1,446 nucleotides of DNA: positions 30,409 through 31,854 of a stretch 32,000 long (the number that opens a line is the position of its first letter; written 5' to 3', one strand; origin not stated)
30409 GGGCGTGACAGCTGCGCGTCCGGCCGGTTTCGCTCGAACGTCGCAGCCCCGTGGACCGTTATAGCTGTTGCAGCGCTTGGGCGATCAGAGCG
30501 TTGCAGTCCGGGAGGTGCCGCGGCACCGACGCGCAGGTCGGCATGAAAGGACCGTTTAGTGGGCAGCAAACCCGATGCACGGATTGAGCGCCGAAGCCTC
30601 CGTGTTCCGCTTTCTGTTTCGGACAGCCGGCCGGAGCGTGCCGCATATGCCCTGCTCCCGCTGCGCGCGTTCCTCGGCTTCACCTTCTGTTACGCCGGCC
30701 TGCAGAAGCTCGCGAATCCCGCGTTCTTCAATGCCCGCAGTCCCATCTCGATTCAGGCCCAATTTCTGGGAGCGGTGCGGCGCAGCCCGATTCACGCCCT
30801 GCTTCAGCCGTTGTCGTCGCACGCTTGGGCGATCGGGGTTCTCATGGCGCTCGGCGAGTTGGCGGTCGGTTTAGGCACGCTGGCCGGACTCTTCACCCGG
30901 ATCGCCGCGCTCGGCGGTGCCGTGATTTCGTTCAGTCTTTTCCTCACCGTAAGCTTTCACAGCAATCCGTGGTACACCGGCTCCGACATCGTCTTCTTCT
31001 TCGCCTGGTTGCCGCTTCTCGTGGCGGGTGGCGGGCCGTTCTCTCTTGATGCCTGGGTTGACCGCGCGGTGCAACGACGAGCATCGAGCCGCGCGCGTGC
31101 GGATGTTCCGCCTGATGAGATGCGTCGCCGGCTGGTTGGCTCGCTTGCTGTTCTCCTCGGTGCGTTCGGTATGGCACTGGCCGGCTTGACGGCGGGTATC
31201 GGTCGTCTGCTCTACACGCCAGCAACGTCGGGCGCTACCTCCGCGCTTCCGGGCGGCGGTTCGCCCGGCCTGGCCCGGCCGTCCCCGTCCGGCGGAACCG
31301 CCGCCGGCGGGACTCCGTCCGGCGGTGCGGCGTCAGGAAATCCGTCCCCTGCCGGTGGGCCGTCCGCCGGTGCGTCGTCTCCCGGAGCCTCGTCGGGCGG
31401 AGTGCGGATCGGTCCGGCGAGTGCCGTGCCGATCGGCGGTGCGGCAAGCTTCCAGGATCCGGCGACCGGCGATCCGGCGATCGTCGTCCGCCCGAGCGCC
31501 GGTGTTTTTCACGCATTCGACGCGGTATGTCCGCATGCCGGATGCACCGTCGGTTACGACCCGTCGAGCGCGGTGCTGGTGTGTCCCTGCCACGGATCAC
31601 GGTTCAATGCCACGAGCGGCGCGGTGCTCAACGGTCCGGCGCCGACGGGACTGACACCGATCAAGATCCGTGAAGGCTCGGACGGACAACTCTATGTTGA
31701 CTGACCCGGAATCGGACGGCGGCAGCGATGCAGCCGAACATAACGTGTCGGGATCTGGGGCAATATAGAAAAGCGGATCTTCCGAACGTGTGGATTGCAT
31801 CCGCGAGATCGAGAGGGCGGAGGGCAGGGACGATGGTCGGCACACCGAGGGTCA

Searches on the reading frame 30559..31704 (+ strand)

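Call 24: search_protein_families(library=pfam, proteins=[window:30559-31704:+], max_evalue=0.001)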
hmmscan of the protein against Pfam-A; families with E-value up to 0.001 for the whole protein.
window:30559-31704:+ (381 aa): 3 families
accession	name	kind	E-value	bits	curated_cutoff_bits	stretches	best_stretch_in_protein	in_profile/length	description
PF00355.32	Rieske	-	1.5e-12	47.7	20.3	1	302-364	21-83/88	Rieske [2Fe-2S] domain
PF07681.17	DoxX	-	4.7e-09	37.2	23.6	1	31-131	1-83/85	DoxX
PF04173.18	DoxD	-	7.4e-09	36.2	22.7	1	33-173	3-150/167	TQO small subunit DoxD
